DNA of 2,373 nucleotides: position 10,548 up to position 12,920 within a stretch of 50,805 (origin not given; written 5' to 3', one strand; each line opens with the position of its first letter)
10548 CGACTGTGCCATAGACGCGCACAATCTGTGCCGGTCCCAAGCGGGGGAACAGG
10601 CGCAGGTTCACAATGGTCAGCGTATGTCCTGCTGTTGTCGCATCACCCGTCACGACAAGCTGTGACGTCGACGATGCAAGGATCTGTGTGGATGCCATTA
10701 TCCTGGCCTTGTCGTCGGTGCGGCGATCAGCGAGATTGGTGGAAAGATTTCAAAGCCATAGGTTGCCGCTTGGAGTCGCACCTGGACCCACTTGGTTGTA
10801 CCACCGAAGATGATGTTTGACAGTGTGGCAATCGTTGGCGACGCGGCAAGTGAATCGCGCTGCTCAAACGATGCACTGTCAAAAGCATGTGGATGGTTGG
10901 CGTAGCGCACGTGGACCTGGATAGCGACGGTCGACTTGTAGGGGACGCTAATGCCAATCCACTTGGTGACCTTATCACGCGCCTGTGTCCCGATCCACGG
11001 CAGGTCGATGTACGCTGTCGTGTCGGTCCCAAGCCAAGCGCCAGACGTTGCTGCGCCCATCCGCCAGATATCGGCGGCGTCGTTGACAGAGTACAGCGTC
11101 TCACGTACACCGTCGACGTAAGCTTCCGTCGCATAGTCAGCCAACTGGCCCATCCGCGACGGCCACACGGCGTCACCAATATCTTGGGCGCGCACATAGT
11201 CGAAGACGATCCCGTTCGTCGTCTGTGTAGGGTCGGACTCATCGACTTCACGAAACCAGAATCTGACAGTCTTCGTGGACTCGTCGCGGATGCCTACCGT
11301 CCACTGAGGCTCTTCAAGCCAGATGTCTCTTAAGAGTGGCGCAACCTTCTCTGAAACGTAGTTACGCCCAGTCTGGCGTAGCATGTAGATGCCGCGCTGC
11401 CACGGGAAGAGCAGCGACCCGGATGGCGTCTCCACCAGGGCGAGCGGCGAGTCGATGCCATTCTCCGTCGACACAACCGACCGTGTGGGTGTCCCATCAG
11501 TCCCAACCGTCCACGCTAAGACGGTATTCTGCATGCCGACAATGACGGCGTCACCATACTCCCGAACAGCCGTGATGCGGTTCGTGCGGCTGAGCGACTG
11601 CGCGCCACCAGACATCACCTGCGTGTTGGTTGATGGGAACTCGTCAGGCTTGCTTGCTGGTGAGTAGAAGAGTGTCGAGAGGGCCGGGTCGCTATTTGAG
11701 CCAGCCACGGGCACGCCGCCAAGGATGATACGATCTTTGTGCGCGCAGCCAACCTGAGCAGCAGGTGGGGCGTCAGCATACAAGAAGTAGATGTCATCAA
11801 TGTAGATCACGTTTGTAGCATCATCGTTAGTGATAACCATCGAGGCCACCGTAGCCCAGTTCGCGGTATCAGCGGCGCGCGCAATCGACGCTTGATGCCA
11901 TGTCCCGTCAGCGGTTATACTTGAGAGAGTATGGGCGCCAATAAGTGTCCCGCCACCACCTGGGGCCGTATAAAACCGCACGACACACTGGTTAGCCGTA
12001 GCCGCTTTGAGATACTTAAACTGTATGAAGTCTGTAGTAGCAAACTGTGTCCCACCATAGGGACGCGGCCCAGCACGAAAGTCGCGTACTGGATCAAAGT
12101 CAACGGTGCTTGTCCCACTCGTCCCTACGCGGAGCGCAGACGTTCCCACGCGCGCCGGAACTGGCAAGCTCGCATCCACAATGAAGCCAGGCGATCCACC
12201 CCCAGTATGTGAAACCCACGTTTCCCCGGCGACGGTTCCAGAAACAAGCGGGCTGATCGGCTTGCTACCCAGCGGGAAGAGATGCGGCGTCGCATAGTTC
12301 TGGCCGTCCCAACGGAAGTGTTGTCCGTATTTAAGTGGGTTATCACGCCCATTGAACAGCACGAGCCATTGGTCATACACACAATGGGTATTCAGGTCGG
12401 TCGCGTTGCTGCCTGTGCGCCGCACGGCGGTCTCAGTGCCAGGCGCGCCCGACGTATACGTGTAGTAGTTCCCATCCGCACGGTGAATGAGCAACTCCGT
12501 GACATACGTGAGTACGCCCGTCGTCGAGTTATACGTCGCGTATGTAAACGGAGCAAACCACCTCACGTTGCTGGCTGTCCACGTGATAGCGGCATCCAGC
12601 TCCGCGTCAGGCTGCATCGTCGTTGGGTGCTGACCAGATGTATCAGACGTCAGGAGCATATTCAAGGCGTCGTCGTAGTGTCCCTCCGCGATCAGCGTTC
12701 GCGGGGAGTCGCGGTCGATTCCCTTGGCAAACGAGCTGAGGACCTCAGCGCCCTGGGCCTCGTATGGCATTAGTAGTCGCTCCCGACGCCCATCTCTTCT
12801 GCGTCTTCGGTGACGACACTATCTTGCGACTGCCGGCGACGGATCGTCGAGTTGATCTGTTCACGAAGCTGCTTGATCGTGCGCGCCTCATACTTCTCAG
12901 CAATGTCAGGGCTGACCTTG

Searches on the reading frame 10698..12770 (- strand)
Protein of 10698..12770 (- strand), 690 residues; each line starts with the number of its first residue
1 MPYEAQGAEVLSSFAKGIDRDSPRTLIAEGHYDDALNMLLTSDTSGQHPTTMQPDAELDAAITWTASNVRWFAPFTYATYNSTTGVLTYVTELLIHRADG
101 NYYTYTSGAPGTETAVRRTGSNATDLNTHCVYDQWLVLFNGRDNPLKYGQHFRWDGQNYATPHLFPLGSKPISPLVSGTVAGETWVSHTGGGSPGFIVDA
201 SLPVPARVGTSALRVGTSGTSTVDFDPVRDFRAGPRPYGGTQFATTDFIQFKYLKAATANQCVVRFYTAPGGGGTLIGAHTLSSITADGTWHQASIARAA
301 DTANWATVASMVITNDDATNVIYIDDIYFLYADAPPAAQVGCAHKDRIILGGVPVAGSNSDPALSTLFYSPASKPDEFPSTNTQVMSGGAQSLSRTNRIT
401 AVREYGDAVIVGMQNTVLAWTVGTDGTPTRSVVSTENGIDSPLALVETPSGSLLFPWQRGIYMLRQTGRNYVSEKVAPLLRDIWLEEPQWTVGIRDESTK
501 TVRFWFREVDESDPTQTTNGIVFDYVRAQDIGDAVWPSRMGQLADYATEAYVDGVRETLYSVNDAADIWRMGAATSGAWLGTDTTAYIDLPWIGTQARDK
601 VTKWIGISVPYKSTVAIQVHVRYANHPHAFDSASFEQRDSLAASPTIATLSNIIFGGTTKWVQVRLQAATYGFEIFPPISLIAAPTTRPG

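Call 74: find_encoding_contigs(protein=window:10698-12770:-, flank=10000, max_places=2)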
Protein window:10698-12770:- (690 aa): 1 contig read that carries it; 1 place shown.
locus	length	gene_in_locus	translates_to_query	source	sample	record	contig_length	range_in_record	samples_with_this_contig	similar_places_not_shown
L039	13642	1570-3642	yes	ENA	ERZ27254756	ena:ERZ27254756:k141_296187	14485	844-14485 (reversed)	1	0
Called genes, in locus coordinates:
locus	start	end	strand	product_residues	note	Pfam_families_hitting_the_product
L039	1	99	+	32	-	?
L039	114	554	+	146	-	-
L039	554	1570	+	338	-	PF24175:SU10_adaptor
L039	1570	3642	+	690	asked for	-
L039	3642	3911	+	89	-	-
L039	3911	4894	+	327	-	-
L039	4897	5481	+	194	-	-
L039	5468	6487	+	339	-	-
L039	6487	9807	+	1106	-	-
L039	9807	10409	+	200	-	-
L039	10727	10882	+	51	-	-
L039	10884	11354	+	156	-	PF07087:DUF1353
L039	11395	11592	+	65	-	-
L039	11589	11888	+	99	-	-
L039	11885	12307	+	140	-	-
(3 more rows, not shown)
